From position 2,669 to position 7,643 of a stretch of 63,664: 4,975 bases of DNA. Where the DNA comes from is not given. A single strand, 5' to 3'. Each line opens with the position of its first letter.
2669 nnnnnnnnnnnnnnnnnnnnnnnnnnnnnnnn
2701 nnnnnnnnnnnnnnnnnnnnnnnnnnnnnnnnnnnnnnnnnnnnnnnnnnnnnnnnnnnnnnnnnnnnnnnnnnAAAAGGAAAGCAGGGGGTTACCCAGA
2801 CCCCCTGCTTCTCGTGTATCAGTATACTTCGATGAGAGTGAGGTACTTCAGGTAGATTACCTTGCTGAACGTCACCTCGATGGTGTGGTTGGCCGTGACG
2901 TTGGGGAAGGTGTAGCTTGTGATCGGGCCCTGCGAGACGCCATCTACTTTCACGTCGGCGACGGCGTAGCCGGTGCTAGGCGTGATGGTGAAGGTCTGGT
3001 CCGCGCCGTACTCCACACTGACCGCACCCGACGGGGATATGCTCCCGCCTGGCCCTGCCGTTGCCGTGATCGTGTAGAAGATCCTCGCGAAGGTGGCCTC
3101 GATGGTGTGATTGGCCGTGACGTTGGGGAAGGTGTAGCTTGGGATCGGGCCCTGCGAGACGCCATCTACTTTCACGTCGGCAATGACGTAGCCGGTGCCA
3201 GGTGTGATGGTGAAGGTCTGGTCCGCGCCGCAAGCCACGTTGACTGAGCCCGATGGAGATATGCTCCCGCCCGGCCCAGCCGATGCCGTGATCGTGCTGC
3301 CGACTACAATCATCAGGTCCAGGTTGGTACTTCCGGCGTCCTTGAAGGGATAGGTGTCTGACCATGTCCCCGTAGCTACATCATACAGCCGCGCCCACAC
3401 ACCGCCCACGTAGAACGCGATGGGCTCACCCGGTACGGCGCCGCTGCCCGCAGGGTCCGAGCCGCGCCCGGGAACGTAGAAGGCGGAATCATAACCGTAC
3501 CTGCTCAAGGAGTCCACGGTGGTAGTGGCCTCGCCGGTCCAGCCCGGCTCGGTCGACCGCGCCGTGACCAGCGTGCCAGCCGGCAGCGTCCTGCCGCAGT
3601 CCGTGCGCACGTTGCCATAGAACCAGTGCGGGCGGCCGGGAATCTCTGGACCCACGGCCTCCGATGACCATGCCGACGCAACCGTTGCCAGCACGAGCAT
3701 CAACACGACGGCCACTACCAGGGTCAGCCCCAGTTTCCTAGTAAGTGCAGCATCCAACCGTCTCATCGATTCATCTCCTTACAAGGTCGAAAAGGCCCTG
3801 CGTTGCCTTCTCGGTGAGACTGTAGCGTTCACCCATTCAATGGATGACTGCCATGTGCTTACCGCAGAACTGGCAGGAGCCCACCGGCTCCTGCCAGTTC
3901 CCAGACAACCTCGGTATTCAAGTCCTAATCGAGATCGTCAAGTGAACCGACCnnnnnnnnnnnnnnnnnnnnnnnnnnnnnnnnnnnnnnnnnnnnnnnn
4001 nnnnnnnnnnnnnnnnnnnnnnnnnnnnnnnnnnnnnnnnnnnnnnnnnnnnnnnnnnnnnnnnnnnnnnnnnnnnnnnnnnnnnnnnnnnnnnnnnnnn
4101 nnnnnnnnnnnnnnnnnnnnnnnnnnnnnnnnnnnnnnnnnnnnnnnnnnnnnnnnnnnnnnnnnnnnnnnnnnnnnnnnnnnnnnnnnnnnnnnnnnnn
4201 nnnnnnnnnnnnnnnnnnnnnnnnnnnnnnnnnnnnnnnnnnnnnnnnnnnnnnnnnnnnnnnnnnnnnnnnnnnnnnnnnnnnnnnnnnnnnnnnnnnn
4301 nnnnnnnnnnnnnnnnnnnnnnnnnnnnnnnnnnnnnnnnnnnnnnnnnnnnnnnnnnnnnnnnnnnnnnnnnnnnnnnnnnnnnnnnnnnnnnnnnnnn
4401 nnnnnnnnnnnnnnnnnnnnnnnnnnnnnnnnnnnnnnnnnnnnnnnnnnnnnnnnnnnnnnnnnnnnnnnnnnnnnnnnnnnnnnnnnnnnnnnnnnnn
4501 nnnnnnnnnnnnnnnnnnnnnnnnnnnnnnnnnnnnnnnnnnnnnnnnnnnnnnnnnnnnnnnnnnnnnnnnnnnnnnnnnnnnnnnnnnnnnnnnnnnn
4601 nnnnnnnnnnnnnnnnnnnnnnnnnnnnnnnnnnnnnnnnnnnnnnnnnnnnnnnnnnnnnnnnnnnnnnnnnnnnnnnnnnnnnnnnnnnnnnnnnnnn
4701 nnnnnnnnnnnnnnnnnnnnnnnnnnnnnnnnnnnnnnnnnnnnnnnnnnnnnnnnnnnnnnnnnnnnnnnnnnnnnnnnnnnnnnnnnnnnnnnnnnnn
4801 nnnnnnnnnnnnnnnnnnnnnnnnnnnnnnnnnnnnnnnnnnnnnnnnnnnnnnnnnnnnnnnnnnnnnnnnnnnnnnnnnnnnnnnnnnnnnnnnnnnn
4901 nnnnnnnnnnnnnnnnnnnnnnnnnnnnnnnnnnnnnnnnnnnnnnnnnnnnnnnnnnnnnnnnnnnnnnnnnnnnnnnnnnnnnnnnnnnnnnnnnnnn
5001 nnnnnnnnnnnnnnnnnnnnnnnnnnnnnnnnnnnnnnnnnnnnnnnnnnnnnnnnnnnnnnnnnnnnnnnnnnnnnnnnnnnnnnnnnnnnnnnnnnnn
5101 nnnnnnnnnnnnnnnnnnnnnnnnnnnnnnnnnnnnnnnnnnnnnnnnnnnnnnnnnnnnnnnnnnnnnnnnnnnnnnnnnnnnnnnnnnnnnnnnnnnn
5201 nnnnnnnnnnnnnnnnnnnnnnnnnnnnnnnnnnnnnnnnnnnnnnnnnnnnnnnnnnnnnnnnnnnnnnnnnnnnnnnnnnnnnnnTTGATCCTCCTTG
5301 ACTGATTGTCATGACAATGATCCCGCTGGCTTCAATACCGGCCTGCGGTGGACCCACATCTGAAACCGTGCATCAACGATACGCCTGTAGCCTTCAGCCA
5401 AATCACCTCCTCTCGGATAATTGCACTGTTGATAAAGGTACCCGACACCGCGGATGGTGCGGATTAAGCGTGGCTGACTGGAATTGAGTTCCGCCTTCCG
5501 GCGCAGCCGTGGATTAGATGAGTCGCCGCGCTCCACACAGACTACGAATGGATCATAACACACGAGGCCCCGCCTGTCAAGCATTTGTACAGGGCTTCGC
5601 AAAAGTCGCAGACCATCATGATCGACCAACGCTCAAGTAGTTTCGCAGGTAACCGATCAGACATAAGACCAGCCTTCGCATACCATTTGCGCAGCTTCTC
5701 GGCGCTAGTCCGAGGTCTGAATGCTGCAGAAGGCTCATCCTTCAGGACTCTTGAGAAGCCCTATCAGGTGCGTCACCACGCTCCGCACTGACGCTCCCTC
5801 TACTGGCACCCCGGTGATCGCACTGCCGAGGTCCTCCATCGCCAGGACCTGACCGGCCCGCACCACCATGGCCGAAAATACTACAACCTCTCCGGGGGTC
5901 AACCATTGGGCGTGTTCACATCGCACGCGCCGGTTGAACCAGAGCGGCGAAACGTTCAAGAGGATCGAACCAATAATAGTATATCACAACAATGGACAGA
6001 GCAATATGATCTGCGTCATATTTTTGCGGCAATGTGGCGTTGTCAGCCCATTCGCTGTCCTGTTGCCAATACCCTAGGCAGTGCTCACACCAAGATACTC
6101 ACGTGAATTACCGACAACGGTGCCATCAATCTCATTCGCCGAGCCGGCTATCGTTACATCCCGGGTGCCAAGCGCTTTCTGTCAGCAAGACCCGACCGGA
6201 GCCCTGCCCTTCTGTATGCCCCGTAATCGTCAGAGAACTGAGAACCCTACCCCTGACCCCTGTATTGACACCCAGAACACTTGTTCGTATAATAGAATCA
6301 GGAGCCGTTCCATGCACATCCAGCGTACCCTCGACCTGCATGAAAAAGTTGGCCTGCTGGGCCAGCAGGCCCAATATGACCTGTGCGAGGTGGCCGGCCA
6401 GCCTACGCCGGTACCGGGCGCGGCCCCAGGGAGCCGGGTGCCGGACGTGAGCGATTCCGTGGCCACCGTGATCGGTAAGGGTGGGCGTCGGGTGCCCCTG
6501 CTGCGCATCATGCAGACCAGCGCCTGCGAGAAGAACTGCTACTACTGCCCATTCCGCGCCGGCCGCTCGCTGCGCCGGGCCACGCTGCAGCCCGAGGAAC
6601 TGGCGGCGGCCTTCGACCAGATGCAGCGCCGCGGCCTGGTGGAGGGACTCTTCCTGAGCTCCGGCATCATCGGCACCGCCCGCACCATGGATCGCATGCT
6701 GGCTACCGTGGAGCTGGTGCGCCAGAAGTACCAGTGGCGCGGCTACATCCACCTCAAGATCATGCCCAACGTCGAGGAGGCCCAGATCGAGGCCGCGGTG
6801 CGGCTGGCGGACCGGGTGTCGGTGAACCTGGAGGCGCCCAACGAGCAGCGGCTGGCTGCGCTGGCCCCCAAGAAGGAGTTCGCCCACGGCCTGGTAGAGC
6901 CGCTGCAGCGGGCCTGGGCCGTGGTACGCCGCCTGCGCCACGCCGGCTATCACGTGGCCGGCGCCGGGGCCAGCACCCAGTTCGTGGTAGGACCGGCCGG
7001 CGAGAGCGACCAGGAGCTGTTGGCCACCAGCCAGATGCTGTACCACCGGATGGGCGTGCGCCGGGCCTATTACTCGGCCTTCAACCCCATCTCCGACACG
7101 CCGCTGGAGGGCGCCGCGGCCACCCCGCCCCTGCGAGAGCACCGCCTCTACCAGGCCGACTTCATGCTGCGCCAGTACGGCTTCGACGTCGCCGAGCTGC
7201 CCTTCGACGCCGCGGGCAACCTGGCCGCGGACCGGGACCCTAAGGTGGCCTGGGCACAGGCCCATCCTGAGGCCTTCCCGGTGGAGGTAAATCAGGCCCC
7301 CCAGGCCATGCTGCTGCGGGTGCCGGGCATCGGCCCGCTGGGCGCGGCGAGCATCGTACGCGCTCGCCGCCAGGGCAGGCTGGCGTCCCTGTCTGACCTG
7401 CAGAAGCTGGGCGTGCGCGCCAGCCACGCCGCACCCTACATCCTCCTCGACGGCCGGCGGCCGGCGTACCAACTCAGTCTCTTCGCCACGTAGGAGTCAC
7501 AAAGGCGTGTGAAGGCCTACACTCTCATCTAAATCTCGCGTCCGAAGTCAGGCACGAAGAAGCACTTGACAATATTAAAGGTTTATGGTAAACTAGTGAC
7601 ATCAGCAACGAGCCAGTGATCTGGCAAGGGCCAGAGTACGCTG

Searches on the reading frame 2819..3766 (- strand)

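Call 8: search_protein_families(library=ncbifam, proteins=[window:2819-3766:-], max_evalue=0.0001)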
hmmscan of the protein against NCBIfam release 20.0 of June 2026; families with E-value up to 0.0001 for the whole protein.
window:2819-3766:- (315 aa): 0 families

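Call 22: search_protein_families(library=pfam, proteins=[window:2819-3766:-], max_evalue=0.001)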
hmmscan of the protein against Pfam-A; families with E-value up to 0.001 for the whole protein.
window:2819-3766:- (315 aa): 1 family
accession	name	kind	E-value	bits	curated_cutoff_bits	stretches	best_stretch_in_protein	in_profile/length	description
PF18998.6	Flg_new_2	-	7.7e-10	39.1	23.6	2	158-229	2-72/73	Divergent InlB B-repeat domain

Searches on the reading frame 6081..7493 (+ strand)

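Call 8: search_protein_families(library=ncbifam, proteins=[window:6081-7493:+], max_evalue=0.0001)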
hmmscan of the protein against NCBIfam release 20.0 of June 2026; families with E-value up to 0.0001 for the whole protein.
window:6081-7493:+ (470 aa): 3 families
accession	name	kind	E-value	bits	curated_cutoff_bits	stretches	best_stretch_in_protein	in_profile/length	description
TIGR03916.1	rSAM_link_UDG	hypoth_equivalog_domain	3.4e-90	303.1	343.5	1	87-460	2-380/415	putative DNA modification/repair radical SAM protein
TIGR02351.2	thiH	equivalog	1.6e-07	30.8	380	1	146-233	80-163/364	2-iminoacetate synthase ThiH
NF053743.1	LipS2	equivalog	9.9e-06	25.2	270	1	143-388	27-255/292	LipS2 family lipoyl synthase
